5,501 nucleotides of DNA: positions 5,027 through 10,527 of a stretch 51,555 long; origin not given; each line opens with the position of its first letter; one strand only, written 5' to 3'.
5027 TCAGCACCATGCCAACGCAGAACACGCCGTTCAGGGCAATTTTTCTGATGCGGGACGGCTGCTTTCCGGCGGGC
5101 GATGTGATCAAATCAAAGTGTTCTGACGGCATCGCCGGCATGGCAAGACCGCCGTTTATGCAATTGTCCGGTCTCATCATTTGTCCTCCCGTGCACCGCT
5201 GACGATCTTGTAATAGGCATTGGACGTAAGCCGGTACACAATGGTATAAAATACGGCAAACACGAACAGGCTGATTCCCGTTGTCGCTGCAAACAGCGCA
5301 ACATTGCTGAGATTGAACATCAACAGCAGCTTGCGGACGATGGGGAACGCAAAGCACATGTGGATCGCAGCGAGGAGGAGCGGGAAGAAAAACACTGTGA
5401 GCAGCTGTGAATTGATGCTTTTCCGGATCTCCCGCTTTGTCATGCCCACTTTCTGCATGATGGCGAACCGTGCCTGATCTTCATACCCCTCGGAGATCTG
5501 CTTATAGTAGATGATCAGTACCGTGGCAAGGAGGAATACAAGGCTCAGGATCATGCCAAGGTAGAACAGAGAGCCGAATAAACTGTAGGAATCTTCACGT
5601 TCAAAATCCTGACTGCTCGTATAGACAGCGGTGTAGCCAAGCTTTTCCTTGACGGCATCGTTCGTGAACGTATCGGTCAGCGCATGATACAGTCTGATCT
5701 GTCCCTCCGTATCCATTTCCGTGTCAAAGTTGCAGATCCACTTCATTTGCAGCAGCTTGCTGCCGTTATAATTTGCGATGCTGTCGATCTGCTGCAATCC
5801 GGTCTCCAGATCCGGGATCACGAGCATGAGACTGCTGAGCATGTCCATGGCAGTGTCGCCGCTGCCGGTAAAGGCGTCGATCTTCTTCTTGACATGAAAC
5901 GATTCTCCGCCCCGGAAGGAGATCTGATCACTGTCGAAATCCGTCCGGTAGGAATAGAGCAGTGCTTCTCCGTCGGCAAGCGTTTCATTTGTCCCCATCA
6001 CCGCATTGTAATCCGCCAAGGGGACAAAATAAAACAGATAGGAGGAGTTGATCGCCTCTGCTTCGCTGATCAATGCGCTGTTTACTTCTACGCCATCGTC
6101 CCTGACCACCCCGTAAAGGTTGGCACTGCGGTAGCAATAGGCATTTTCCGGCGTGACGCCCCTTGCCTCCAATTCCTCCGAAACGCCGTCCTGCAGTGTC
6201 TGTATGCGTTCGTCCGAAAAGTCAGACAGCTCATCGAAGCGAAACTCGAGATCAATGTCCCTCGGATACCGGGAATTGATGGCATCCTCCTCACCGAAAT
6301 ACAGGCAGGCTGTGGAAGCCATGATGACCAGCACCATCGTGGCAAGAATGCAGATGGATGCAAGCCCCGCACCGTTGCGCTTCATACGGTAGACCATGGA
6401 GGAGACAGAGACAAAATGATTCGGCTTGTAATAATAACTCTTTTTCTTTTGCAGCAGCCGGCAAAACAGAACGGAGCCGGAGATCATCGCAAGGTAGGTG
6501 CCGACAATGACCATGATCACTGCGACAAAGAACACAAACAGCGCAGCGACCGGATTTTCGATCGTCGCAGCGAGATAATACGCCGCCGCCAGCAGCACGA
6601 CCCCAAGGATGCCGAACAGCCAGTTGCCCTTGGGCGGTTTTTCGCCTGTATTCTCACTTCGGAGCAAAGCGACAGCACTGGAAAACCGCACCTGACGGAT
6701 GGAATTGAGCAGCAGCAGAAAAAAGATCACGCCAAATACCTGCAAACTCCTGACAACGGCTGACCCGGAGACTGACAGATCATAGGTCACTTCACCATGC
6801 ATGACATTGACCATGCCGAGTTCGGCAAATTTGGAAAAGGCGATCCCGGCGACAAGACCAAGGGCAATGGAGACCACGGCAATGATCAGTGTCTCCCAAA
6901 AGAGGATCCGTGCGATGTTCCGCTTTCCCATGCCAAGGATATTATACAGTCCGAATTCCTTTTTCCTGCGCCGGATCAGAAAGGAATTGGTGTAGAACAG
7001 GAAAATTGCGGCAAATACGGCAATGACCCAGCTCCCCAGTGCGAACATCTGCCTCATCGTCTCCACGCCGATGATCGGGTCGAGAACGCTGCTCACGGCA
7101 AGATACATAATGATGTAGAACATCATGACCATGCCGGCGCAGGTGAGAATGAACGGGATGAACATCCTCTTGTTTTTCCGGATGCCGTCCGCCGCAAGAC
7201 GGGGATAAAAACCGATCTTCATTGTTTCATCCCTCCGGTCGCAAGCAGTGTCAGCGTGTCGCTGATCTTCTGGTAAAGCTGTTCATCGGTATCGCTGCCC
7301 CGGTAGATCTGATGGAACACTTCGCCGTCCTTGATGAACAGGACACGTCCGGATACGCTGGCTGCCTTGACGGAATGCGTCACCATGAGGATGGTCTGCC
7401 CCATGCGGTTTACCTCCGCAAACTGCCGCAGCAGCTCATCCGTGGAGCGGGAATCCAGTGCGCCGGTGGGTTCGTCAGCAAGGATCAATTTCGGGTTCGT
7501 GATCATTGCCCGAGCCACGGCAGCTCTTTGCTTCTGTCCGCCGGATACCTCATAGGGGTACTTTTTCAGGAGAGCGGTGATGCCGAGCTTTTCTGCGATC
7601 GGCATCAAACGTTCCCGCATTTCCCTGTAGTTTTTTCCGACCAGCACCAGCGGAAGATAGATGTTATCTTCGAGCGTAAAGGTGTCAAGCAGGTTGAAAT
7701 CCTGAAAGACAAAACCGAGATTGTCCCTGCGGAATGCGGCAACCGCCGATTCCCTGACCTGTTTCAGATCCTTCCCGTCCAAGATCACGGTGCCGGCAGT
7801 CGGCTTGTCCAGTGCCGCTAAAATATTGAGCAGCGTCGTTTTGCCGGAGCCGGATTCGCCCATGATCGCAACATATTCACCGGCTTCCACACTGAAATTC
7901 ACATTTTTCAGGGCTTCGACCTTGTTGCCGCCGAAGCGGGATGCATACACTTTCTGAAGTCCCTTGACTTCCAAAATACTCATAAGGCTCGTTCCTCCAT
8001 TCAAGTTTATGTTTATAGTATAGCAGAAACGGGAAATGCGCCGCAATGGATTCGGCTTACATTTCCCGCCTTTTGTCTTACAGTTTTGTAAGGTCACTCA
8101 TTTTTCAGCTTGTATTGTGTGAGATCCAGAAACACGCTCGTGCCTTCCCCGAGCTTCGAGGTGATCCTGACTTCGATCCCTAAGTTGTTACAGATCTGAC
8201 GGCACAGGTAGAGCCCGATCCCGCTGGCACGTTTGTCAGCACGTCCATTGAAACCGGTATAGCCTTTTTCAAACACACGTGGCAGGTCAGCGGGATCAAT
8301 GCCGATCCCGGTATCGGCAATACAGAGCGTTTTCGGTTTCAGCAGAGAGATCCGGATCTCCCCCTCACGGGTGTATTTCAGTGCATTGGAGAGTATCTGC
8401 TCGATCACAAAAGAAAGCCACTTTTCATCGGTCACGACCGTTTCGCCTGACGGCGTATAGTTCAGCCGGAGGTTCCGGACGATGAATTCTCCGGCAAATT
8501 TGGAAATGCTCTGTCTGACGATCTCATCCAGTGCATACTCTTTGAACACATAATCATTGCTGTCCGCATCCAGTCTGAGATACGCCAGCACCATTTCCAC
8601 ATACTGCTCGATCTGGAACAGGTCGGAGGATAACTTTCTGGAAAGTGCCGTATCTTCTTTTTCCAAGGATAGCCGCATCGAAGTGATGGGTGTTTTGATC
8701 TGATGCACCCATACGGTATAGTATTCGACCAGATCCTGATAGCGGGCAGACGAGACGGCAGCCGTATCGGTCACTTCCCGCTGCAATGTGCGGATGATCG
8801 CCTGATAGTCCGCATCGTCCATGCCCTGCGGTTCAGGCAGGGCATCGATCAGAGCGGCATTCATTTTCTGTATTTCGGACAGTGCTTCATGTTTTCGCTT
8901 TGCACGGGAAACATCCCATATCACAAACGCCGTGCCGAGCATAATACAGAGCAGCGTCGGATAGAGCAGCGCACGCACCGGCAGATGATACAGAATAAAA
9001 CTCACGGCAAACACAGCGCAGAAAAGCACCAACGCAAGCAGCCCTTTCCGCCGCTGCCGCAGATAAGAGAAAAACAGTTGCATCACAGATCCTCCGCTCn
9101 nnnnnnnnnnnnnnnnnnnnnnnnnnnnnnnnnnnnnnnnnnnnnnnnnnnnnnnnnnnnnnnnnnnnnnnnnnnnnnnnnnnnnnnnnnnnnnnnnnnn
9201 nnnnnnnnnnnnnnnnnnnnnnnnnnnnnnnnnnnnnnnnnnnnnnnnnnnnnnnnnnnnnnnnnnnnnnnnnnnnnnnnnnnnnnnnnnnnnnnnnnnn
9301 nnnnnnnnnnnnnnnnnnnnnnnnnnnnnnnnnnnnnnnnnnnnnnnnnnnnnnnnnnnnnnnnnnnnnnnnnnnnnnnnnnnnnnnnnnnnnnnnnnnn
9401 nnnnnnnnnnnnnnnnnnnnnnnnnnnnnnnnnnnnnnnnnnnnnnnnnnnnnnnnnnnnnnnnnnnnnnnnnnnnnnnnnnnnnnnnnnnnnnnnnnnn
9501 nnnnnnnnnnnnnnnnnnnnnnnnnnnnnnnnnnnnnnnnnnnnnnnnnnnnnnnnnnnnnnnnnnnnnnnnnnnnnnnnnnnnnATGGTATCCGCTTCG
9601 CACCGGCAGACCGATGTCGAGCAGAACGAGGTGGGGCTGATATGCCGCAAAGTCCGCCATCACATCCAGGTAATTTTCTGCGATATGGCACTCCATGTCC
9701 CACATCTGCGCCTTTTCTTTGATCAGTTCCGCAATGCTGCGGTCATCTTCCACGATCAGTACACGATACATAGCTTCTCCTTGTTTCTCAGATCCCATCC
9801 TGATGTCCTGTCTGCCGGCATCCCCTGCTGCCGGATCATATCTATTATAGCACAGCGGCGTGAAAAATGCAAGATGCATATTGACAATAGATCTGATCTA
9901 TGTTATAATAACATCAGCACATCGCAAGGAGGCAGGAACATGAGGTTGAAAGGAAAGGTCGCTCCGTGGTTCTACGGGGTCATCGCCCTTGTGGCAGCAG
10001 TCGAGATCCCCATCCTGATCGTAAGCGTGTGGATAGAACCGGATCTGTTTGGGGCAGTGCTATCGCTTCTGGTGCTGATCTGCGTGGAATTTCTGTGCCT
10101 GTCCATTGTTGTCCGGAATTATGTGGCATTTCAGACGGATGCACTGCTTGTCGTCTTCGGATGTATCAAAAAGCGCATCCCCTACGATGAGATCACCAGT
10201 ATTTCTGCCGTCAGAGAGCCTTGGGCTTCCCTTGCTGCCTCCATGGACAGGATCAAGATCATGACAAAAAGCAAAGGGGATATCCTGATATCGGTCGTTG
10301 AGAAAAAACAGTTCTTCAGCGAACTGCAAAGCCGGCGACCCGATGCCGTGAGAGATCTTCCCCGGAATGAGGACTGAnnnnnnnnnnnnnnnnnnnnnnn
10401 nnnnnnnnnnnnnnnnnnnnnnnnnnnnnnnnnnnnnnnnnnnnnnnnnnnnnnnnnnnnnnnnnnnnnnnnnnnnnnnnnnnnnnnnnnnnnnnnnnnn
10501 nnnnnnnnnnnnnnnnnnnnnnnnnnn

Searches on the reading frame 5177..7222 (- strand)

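Call 60: search_protein_families(library=pfam, proteins=[window:5177-7222:-], max_evalue=0.00001)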
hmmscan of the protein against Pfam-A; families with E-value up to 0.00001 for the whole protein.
window:5177-7222:- (681 aa): 1 family
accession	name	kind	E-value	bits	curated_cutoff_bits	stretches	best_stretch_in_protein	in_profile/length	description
PF02687.27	FtsX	-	1.3e-17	64.4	25.5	2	64-180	4-117/120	FtsX-like permease C-terminal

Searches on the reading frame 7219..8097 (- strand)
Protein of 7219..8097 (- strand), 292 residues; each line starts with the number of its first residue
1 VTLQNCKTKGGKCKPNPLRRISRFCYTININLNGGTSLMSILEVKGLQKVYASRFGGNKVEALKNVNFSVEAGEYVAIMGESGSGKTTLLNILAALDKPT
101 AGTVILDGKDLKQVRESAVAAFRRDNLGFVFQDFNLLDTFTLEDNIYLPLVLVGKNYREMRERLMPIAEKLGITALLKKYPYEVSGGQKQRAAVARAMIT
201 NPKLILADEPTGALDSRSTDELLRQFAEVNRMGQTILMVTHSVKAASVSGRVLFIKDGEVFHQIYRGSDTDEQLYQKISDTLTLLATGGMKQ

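Call 60: search_protein_families(library=pfam, proteins=[window:7219-8097:-], max_evalue=0.00001)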
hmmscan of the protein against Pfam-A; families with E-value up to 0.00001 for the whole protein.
window:7219-8097:- (292 aa): 1 family
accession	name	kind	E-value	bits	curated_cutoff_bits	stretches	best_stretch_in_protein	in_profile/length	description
PF00005.33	ABC_tran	-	4.3e-37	128.2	25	1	63-211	1-136/137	ABC transporter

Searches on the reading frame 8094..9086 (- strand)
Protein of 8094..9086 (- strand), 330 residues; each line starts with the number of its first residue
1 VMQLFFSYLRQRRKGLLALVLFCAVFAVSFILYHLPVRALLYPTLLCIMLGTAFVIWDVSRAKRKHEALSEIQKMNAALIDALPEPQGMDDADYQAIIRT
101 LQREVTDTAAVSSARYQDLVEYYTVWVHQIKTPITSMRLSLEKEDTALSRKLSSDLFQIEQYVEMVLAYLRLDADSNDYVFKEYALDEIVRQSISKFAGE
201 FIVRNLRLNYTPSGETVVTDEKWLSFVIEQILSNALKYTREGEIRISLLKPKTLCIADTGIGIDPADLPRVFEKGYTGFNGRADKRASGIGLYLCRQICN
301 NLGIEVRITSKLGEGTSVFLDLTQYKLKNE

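Call 60: search_protein_families(library=pfam, proteins=[window:8094-9086:-], max_evalue=0.00001)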
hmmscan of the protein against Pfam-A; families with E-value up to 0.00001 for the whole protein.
window:8094-9086:- (330 aa): 1 family
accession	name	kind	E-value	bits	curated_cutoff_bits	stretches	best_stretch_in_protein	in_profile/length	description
PF02518.31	HATPase_c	-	1.9e-19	70.6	26.4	1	220-322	2-107/111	Histidine kinase-, DNA gyrase B-, and HSP90-like ATPase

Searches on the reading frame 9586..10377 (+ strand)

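Call 60: search_protein_families(library=pfam, proteins=[window:9586-10377:+], max_evalue=0.00001)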
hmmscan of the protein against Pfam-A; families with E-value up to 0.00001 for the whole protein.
window:9586-10377:+ (263 aa): 1 family
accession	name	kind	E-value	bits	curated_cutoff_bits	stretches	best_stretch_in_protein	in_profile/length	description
PF06713.17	bPH_4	-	2e-15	57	22.9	1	181-250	5-73/74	Bacterial PH domain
